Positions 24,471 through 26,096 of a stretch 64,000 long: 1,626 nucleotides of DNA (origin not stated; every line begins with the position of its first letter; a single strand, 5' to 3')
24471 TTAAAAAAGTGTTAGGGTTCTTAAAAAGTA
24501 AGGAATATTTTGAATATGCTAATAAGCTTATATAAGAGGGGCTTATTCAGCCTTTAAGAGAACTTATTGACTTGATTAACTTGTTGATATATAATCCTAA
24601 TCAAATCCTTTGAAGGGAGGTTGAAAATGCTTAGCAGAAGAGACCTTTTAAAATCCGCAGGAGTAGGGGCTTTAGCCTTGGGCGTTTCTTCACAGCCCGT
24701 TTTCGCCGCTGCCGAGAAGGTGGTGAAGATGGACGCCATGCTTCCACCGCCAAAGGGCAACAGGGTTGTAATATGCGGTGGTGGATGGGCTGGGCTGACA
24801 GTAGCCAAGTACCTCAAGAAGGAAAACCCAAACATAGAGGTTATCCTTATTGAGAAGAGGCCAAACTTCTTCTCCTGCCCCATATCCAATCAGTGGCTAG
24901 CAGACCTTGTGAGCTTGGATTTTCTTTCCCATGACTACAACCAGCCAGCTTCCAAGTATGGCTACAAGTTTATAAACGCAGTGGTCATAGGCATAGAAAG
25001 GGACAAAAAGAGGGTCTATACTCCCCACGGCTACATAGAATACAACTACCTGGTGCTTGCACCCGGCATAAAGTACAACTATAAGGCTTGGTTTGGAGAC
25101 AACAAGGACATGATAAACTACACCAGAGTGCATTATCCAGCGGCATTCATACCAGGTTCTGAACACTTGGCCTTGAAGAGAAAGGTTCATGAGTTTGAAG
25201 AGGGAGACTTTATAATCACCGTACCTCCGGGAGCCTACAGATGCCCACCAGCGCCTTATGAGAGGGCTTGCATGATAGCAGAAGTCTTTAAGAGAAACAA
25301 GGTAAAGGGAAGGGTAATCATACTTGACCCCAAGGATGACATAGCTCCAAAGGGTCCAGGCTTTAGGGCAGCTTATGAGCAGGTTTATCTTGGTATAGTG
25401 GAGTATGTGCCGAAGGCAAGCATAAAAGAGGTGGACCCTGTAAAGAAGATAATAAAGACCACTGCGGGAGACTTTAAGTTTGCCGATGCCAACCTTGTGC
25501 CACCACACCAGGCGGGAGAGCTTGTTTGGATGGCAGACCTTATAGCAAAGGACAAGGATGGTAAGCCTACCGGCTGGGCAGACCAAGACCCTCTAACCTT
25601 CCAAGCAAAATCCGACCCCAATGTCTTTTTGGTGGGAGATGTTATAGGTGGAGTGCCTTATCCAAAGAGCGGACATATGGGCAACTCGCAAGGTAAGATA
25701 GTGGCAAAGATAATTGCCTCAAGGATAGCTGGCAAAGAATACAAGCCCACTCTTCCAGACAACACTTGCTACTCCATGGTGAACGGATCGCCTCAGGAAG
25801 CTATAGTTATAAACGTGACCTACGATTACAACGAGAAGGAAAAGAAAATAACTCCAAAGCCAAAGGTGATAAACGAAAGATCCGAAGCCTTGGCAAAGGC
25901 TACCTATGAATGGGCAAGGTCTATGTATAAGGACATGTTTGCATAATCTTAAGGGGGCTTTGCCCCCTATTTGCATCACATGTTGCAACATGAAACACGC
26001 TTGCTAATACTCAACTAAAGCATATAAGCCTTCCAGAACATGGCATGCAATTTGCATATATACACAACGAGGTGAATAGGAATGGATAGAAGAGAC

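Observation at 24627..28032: Two Tat-exported FccB-type flavoproteins flanking a Tat-exported Rieske-like protein, with no cytochrome c partner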

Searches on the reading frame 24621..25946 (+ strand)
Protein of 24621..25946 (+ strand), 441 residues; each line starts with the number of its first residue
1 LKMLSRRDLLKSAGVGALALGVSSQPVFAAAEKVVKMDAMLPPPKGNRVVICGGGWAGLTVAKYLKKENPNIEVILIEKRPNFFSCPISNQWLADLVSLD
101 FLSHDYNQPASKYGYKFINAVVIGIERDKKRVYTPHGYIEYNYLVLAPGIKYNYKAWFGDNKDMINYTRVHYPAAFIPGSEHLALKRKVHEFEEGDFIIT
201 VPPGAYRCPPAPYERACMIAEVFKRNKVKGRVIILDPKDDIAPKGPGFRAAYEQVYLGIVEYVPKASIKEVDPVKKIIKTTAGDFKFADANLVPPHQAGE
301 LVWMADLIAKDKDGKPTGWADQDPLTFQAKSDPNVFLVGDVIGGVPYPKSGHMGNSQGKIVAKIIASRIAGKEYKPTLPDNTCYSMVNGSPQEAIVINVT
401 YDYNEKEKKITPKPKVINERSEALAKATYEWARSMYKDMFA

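Call 3: search_protein_families(library=pfam, proteins=[window:24621-25946:+], max_evalue=1)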
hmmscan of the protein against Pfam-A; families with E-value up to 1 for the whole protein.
window:24621-25946:+ (441 aa): 13 families
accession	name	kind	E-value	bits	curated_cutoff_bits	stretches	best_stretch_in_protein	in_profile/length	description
PF21706.3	FCSD_central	-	2.3e-29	102.3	27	1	184-294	3-116/116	Sulfide dehydrogenase [flavocytochrome c] flavoprotein chain, central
PF07992.20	Pyr_redox_2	-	3e-10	40.5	26.1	1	48-153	2-112/291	Pyridine nucleotide-disulphide oxidoreductase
PF09242.17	FCSD-flav_bind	-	5.3e-10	39.9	26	1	381-440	7-71/71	Flavocytochrome c sulphide dehydrogenase, flavin-binding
PF01266.30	DAO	-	4.2e-05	23.7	27.9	1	48-81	1-32/353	FAD dependent oxidoreductase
PF13450.12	NAD_binding_8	-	5.5e-05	23.8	21.9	1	51-83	1-31/68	NAD(P)-binding Rossmann-like domain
PF01946.23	Thi4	-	0.00019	21.2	26.2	1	49-80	20-50/235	Thi4 family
PF10518.14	TAT_signal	-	0.0007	19.9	22.7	1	3-22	1-20/21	TAT (twin-arginine translocation) pathway signal sequence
PF05834.18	Lycopene_cycl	-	0.0026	17.3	23.4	1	49-84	2-37/380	Lycopene cyclase protein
PF02254.24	TrkA_N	-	0.0038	18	23.8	1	49-82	1-32/116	TrkA-N domain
PF04820.20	Trp_halogenase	-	0.041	13.2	21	1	48-79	1-34/458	Tryptophan halogenase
PF00890.30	FAD_binding_2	-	0.065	12.9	20.4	1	49-83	2-34/414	FAD binding domain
PF00070.33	Pyr_redox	-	0.079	13.9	22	1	48-83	1-34/82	Pyridine nucleotide-disulphide oxidoreductase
PF03486.20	HI0933_like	-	0.27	11.1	50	0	48-82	2-34/244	HI0933-like protein Rossmann domain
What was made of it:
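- FCSD domains score above the Pfam cut-offs (call 3).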

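Call 4: search_protein_families(library=ncbifam, proteins=[window:24621-25946:+], max_evalue=1)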
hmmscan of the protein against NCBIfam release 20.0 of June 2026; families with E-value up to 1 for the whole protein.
window:24621-25946:+ (441 aa): 43 families (the best 25 are shown)
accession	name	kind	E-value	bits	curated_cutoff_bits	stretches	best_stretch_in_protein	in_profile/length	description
NF049943.1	SQR_III_seleno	exception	4.5e-22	78.5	525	1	48-405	2-351/406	type III sulfide quinone reductase, selenoprotein subtype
NF042982.1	MFR_Fp_SdhA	equivalog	5.9e-07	28.3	1100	1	3-79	5-80/612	8-methylmenaquinol:fumarate reductase flavoprotein subunit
TIGR00562.1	proto_IX_ox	equivalog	3.1e-05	22.8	97.85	1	48-81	4-37/470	protoporphyrinogen oxidase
TIGR03169.1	Nterm_to_SelD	hypoth_equivalog_domain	4.9e-05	22.8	310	1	326-396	266-338/365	pyridine nucleotide-disulfide oxidoreductase family protein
TIGR01409.1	TAT_signal_seq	domain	0.00064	20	16.7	1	4-29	1-29/29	twin-arginine translocation signal domain-containing protein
NF005331.0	PRK06854.1-2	equivalog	0.001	17.7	557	1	49-79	12-42/563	adenylyl-sulfate reductase subunit alpha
NF007031.0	PRK09496.1-2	equivalog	0.0012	18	289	1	45-80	232-267/458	Trk system potassium transporter TrkA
NF003739.0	PRK05335.1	equivalog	0.0016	17.3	262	1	47-104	4-59/441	methylenetetrahydrofolate--tRNA-(uracil(54)-C(5))-methyltransferase (FADH(2)-oxidizing) TrmFO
NF005599.0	PRK07333.1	equivalog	0.0031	16.1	549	1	46-81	12-47/414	ubiquinone biosynthesis hydroxylase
NF009410.0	PRK12771.1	subfamily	0.0033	16.1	516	1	31-73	124-165/566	NAD(P)-binding protein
TIGR03329.1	Phn_aa_oxid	hypoth_equivalog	0.0062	15.4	632.8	1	48-79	26-57/460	putative aminophosphonate oxidoreductase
NF008726.1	PRK11728.1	equivalog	0.0077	15.1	299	1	48-81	2-35/389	L-2-hydroxyglutarate oxidase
NF006101.0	PRK08255.1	equivalog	0.0077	14.3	1078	1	48-80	2-34/768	bifunctional salicylyl-CoA 5-hydroxylase/oxidoreductase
TIGR04369.1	fusion_not_SelD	hypoth_equivalog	0.008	14.4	700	0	66-152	19-106/701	oxidoreductase/SelD-related fusion protein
NF007123.0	PRK09564.1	equivalog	0.014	14.1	458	1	45-155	148-249/444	CoA-disulfide reductase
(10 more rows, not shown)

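Call 21: search_solved_structures(query=window:24621-25946:+, max_evalue=0.001, show_alignments=2)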
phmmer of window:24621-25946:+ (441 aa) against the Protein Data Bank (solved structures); distinct sequences matched with E-value up to 0.001: 20.
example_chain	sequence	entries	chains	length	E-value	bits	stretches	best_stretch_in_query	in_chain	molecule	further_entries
5n1t_A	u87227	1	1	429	8.6e-54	186.3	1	44-401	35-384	flavin-binding subunit of sulfide dehydrogenase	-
3vrd_B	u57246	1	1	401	5.7e-51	177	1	46-413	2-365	Flavocytochrome c flavin subunit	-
1fcd_A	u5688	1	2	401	1e-49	172.9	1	46-398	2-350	FLAVOCYTOCHROME C SULFIDE DEHYDROGENASE (FLAVIN-BINDING SUBUNIT)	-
8dhk_A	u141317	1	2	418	1.1e-10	44.2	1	48-228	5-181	Sulfide:quinone oxidoreductase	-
6mp5_A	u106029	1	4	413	2.6e-10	43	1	48-226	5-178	Sulfide:quinone oxidoreductase, mitochondrial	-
6mo6_A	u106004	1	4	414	2.6e-10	43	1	48-226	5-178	Sulfide:quinone oxidoreductase, mitochondrial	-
6oi5_A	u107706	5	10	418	2.7e-10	42.9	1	48-226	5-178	Sulfide:quinone oxidoreductase, mitochondrial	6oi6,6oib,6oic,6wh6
3hyv_A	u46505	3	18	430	8.7e-09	38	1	48-345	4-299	Sulfide-quinone reductase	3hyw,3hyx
9qrt_A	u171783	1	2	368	1.7e-07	33.7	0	48-152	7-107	FSP1 (tetrapod ancestor; L323A mutant) bound to FAD and NAD+ and compound 2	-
9ift_A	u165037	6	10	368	1.9e-07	33.5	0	48-152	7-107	FSP1 (tetrapod ancestor)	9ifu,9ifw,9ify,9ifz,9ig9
7xpi_A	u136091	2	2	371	1.1e-06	31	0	48-161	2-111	Apoptosis inducing factor mitochondria associated 2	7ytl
5na4_A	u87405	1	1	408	0.0001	24.6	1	47-150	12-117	NADH dehydrogenase-like protein SAOUHSC_00878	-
5na1_A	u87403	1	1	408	0.0001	24.6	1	47-150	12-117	NADH dehydrogenase-like protein SAOUHSC_00878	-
5kmp_A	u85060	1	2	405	0.00011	24.5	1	49-379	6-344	FAD-dependent pyridine nucleotide-disulfide oxidoreductase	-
4nwz_A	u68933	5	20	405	0.00011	24.5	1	49-378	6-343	FAD-dependent pyridine nucleotide-disulfide oxidoreductase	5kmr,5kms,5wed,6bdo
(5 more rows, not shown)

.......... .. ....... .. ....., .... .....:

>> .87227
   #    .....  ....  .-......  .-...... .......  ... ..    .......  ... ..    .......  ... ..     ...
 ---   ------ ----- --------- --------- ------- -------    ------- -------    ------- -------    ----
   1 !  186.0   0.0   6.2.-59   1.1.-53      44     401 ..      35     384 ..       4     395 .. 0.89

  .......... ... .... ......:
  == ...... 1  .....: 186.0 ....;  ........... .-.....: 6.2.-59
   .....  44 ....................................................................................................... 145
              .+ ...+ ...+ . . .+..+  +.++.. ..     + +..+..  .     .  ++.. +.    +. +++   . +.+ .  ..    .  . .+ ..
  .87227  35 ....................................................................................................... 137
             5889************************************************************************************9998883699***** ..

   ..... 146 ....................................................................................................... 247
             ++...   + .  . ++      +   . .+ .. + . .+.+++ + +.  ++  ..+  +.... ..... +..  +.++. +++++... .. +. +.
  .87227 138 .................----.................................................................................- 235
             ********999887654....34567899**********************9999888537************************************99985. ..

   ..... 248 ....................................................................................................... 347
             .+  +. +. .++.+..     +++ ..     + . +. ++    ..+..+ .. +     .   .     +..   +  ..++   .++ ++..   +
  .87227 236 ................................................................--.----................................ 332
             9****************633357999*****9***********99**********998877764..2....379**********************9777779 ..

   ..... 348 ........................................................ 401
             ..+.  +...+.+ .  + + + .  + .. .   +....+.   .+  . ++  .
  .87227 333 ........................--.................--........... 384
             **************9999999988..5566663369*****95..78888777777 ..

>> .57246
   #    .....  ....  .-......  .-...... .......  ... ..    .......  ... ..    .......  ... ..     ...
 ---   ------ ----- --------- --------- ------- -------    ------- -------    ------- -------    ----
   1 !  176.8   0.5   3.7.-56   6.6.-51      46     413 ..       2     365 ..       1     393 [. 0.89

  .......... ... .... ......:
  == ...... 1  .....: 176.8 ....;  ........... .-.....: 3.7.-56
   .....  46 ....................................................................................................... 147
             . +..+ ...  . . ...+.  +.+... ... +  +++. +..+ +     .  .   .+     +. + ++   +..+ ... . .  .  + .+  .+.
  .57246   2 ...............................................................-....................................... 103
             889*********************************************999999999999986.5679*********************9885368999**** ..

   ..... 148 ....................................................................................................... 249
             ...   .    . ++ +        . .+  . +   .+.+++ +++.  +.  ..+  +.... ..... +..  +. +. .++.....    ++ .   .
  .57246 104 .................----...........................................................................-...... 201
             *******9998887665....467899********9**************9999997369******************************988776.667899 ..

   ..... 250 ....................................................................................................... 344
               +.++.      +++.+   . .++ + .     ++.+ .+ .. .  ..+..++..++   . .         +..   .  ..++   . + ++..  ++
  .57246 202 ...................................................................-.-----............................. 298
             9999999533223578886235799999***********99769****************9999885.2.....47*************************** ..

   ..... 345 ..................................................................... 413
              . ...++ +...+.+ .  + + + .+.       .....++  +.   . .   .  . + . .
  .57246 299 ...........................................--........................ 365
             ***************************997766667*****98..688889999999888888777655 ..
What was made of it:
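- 24627..25946 (+): par1: Tat-exported FCSD-family flavoprotein (439 aa from ATG 24627; the ORF lister starts at TTG 24621). Call 21: 5N1T/3VRD/1FCD at E 1e-49 to 1e-53.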
